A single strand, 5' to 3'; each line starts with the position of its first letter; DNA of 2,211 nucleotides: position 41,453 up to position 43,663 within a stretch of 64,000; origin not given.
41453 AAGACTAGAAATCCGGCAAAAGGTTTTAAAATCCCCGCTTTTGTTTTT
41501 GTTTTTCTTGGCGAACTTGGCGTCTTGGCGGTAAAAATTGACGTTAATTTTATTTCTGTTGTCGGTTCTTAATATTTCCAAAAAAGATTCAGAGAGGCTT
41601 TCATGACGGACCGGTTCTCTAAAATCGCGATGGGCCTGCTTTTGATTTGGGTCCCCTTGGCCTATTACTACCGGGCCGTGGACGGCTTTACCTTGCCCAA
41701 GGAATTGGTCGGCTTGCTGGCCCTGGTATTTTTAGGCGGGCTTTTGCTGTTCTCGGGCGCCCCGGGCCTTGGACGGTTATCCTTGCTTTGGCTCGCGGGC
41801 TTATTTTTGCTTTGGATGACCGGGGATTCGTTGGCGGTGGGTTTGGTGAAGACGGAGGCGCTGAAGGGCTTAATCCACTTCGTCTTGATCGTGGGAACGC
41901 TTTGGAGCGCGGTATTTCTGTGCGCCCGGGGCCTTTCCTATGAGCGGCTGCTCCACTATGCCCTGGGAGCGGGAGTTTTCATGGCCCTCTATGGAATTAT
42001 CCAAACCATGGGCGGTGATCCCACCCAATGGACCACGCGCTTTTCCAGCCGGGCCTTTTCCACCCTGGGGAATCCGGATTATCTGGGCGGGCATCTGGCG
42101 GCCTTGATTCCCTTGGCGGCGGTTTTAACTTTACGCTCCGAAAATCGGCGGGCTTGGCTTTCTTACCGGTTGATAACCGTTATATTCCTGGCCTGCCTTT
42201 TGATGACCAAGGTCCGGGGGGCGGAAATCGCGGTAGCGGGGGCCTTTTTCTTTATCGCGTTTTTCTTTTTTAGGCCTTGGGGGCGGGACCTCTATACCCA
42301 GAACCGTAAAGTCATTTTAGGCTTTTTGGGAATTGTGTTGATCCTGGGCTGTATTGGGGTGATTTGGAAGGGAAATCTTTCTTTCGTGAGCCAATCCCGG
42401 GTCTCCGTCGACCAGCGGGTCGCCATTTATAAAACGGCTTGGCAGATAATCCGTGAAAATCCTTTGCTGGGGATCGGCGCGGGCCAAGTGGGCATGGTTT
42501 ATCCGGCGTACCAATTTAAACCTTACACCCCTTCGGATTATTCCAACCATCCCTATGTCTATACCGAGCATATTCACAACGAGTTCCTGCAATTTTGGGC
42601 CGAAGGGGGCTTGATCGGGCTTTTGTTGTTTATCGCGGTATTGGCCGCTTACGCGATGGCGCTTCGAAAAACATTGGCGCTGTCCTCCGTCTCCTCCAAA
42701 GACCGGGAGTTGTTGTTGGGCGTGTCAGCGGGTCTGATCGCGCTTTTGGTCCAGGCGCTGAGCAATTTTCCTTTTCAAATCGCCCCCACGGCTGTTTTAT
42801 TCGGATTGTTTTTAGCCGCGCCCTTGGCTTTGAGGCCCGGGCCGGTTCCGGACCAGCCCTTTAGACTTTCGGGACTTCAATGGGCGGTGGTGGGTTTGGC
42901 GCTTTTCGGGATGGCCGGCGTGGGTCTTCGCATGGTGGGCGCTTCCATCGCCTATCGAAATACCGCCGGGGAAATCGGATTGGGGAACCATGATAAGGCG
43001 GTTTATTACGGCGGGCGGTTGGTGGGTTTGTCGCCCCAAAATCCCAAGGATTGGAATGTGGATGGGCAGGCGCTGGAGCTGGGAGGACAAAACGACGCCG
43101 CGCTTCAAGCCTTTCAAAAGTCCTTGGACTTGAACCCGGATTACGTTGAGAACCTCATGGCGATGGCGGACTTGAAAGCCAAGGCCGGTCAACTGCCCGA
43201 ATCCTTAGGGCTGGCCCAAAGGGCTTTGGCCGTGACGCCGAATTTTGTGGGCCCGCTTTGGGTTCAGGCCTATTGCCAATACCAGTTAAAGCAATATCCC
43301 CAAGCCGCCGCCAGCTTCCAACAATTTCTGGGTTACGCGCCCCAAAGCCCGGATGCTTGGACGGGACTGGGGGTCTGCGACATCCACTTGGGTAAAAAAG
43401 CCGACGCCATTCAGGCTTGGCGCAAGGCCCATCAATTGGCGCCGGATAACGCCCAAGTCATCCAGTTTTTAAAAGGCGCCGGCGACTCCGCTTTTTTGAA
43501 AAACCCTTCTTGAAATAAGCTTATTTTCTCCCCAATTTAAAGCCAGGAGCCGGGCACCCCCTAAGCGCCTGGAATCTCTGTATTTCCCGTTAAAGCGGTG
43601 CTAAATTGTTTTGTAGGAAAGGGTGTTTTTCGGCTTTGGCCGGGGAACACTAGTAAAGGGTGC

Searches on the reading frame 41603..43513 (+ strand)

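Call 9: search_protein_families(library=pfam, proteins=[window:41603-43513:+])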
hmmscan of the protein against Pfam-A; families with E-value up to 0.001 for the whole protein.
window:41603-43513:+ (636 aa): 13 families
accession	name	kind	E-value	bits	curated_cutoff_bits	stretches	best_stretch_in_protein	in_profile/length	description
PF04932.20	Wzy_C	-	8.5e-24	84.5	31.7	1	191-344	2-149/149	O-Antigen ligase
PF07719.23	TPR_2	-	1e-16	60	27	1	583-616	1-34/34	Tetratricopeptide repeat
PF14559.12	TPR_19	-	6.4e-14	52.5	25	2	561-619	3-61/68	Tetratricopeptide repeat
PF13432.12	TPR_16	-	4.1e-12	46.7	32.7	1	560-617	8-65/65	Tetratricopeptide repeat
PF23914.1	TPR_CcmH_CycH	-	4.9e-12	46.4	42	2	477-581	46-153/158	Cytochrome c-type biogenesis protein H TPR domain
PF00515.34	TPR_1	-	2.4e-11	43.4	27.8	1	583-616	1-34/34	Tetratricopeptide repeat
PF13414.12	TPR_11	-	1.6e-10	40.9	26.8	0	491-523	4-36/42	TPR repeat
PF13371.12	TPR_9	-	6.6e-09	36.1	35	1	530-585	10-65/73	Tetratricopeptide repeat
PF12895.13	ANAPC3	-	9.9e-09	35.8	27.2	1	531-607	5-80/82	Anaphase-promoting complex, cyclosome, subunit 3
PF13174.12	TPR_6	-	1.9e-08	34.8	26.3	0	555-582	6-33/33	Tetratricopeptide repeat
PF13428.12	TPR_14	-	3.5e-08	33.8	23.5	0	488-524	8-44/44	Tetratricopeptide repeat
PF13181.12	TPR_8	-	3e-06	27.4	25.7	0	488-514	8-34/34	Tetratricopeptide repeat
PF13431.12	TPR_17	-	1.9e-05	25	24.4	0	503-534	1-32/34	Tetratricopeptide repeat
